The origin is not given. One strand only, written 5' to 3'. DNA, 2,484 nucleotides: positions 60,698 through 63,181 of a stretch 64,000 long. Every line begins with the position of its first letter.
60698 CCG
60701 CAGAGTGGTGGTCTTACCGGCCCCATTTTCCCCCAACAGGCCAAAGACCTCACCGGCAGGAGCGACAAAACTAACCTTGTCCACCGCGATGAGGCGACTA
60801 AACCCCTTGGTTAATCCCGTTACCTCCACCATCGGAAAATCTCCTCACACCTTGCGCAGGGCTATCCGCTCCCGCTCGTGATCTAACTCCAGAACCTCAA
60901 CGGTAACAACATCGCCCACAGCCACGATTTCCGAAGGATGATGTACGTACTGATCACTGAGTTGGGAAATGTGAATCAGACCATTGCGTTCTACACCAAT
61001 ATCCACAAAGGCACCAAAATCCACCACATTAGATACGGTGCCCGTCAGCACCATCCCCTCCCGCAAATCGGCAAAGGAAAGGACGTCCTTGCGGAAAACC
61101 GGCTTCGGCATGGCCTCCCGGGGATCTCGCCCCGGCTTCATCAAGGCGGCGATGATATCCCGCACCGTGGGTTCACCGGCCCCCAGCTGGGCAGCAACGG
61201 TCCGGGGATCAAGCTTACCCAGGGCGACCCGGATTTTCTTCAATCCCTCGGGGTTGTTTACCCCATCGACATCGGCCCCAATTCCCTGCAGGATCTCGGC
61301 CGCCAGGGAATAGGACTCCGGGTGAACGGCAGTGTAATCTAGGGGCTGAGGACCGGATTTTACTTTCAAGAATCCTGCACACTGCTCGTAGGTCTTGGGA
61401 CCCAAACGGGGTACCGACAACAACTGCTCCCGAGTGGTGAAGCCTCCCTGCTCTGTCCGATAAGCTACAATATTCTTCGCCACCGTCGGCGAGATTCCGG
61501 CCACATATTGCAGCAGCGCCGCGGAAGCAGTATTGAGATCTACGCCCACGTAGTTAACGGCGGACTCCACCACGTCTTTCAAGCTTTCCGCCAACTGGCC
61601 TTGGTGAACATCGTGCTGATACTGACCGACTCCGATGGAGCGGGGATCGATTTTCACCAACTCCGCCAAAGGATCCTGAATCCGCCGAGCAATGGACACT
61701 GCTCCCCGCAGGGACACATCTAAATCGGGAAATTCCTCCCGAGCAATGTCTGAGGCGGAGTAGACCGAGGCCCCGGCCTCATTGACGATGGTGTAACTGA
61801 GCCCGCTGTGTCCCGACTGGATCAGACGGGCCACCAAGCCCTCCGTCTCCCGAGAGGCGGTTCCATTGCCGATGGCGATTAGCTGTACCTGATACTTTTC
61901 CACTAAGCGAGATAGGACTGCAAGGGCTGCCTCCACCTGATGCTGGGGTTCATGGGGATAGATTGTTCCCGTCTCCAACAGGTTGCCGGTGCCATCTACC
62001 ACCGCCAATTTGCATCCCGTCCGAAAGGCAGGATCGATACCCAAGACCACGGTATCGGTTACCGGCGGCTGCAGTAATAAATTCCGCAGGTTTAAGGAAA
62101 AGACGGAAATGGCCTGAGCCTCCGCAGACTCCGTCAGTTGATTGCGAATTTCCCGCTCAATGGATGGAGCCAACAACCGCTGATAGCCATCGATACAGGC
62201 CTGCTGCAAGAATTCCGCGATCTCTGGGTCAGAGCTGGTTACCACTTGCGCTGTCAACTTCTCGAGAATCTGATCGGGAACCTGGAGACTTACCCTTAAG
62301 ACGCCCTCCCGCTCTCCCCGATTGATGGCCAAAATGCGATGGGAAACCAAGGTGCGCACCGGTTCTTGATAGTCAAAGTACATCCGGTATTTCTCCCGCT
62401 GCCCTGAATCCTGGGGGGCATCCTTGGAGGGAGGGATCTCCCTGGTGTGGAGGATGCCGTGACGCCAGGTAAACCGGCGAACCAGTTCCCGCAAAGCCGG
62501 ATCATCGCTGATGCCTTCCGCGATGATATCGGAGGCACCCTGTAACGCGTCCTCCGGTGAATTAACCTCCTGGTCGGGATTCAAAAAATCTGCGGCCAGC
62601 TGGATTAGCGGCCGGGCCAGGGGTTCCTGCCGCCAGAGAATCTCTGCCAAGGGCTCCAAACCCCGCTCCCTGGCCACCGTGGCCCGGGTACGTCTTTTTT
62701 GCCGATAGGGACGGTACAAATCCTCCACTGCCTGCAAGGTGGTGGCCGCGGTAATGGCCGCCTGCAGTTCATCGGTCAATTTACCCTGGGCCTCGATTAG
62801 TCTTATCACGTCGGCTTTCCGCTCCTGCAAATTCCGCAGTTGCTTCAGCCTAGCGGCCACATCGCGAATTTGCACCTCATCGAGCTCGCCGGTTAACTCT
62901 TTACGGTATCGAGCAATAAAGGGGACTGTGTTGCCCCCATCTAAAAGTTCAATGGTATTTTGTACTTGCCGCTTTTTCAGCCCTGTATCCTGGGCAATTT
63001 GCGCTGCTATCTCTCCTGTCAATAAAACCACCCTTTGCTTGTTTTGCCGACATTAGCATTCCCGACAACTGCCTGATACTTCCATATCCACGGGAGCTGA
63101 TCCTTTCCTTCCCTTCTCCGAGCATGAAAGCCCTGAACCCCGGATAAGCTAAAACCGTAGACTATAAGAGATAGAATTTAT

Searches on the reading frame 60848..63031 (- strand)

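Call 48: search_protein_families(library=pfam, proteins=[window:60848-63031:-], max_evalue=0.0001)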
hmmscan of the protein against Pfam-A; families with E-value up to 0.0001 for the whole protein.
window:60848-63031:- (728 aa): 9 families
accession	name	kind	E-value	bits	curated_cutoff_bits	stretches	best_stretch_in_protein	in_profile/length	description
PF16921.10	Tex_YqgF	-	2e-56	190.3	27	1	328-452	2-126/126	Tex protein YqgF-like domain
PF22706.1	Tex_central_region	-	5.1e-33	115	27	1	144-311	8-178/178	Tex central region-like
PF12836.13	HHH_3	-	5.9e-31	106.8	27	1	492-555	1-64/65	Helix-hairpin-helix motif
PF09371.15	Tex_N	-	7.5e-31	106.1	32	1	7-80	2-75/75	Tex-like protein N-terminal domain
PF17674.7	HHH_9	-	2e-19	70.6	23.1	1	562-638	1-70/70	HHH domain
PF00575.29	S1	-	1.1e-18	67.8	22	1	657-725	3-71/74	S1 RNA binding domain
PF14635.12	HHH_7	-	3.9e-09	37.2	27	1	464-557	4-103/104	Helix-hairpin-helix motif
PF23459.1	S1_RRP5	-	4.3e-09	37.2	27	1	656-721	1-66/72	RRP5 S1 domain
PF14639.11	YqgF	-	2.5e-07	31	35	1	344-459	25-147/150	Holliday-junction resolvase-like of SPT6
